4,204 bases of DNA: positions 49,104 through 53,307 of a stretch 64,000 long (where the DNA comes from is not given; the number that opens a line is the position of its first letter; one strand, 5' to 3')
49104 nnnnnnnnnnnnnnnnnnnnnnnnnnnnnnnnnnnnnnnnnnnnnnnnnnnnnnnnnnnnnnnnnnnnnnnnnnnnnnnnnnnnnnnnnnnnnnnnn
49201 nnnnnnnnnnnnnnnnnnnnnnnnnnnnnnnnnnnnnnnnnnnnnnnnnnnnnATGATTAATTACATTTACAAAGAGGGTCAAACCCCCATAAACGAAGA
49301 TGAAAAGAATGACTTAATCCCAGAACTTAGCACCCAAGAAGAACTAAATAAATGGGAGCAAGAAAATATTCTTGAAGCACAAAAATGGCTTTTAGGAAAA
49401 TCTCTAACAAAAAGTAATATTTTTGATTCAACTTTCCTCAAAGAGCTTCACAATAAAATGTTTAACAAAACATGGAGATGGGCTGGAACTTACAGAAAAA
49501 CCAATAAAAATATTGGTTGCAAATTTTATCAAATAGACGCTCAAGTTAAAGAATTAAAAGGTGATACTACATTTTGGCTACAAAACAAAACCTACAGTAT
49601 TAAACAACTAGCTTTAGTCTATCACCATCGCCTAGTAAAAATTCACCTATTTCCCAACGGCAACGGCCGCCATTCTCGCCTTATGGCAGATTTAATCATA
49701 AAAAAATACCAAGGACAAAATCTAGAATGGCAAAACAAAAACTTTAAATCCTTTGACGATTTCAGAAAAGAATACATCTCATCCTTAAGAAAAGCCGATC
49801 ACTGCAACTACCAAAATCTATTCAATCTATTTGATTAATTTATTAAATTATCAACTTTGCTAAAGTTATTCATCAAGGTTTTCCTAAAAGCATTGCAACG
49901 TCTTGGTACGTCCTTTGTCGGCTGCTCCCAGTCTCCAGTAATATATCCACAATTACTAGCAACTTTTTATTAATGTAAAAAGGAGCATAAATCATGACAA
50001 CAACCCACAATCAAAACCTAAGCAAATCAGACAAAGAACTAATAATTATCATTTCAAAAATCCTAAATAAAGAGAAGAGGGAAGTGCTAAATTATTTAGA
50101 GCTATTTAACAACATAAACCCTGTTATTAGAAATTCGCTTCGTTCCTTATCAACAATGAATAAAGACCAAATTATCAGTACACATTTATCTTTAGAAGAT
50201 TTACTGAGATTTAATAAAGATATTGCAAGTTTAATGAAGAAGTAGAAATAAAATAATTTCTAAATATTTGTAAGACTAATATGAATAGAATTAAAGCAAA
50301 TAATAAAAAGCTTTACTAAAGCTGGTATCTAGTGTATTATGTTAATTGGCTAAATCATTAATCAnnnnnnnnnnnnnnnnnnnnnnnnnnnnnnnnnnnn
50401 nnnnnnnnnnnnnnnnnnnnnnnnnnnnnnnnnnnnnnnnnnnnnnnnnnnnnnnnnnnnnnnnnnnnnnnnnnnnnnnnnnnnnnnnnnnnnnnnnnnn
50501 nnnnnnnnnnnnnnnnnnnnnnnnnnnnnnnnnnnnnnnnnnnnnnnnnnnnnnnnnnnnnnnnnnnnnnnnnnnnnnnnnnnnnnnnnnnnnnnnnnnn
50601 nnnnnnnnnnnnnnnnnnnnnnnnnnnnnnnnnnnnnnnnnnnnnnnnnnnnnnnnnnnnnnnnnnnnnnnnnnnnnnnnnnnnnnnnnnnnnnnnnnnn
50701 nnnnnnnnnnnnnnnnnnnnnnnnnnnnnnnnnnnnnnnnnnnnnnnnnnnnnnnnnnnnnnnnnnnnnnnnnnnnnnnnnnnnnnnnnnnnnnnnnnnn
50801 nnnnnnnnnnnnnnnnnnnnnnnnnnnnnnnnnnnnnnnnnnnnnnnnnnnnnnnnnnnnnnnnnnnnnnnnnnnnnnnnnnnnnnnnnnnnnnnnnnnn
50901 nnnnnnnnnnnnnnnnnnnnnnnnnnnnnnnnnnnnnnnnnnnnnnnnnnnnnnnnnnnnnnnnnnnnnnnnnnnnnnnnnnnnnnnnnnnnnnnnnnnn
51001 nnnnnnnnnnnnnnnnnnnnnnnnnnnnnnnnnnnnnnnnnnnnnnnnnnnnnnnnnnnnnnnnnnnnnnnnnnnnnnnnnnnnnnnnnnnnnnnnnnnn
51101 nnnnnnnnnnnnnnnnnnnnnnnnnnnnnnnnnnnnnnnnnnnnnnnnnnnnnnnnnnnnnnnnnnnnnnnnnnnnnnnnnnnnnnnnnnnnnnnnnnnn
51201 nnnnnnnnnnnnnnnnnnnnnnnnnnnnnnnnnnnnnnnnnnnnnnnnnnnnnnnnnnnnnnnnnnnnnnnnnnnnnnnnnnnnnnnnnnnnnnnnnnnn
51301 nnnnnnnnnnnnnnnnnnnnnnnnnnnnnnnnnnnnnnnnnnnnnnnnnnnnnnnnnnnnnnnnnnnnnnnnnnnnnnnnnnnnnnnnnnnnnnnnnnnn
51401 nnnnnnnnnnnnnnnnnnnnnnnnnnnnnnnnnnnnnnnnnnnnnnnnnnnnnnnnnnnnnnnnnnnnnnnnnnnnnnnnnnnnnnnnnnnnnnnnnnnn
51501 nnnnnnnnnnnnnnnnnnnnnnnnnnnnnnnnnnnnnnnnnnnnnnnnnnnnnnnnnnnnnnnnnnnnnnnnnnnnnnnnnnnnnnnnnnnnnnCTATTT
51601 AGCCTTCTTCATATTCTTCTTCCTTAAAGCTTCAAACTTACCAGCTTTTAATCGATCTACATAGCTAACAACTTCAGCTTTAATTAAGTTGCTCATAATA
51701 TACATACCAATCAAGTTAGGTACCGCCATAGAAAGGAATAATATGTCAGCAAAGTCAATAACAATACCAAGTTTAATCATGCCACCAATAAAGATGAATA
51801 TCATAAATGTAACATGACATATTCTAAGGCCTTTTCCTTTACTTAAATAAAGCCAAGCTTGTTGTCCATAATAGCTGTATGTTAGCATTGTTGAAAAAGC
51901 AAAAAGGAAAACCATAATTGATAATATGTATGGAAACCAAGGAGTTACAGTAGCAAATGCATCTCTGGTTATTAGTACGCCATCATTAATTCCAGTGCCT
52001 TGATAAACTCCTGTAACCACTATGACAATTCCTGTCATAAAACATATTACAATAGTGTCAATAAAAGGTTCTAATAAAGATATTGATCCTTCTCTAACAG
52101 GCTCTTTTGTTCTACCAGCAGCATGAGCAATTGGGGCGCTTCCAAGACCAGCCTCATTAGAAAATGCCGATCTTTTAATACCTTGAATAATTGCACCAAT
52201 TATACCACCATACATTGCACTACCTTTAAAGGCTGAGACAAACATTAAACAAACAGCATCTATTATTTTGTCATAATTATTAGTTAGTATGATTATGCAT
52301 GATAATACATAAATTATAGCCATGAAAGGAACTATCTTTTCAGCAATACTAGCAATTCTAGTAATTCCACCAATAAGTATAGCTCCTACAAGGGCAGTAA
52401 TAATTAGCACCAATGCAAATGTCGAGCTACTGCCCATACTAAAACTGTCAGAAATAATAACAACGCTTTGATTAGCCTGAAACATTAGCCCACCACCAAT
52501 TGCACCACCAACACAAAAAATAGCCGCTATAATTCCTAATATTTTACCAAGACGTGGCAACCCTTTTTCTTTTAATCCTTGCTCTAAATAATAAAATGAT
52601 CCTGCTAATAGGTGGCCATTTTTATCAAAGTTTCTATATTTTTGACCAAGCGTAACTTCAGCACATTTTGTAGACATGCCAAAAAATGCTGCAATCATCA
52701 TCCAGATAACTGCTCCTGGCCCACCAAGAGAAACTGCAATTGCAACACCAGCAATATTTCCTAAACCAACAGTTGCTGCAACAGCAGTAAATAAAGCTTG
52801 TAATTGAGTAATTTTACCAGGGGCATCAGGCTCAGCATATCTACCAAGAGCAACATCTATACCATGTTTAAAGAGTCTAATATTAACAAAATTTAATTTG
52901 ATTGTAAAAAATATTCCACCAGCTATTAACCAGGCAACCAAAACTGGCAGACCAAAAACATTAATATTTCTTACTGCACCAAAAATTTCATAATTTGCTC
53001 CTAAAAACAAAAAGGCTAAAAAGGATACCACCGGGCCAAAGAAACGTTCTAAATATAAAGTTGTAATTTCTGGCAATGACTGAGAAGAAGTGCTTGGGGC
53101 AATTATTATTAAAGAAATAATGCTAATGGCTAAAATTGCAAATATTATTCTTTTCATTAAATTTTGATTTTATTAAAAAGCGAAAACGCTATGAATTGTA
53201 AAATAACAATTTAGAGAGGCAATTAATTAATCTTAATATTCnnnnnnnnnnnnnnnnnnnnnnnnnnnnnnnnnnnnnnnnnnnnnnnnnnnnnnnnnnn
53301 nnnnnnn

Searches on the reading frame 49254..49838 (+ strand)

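Call 82: search_protein_families(library=pfam, proteins=[window:49254-49838:+], max_evalue=0.00001)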
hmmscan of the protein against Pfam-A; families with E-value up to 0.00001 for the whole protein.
window:49254-49838:+ (194 aa): 1 family
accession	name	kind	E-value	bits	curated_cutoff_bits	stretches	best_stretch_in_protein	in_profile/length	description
PF02661.23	Fic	-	2.7e-11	44.6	24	1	57-148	2-92/93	Fic/DOC family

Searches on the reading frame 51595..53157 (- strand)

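Call 82: search_protein_families(library=pfam, proteins=[window:51595-53157:-], max_evalue=0.00001)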
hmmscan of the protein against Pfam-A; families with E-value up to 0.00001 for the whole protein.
window:51595-53157:- (520 aa): 1 family
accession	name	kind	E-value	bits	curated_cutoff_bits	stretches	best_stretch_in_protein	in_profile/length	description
PF01235.23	Na_Ala_symp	-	4.4e-115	385.5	24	1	111-507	8-387/392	Sodium:alanine symporter family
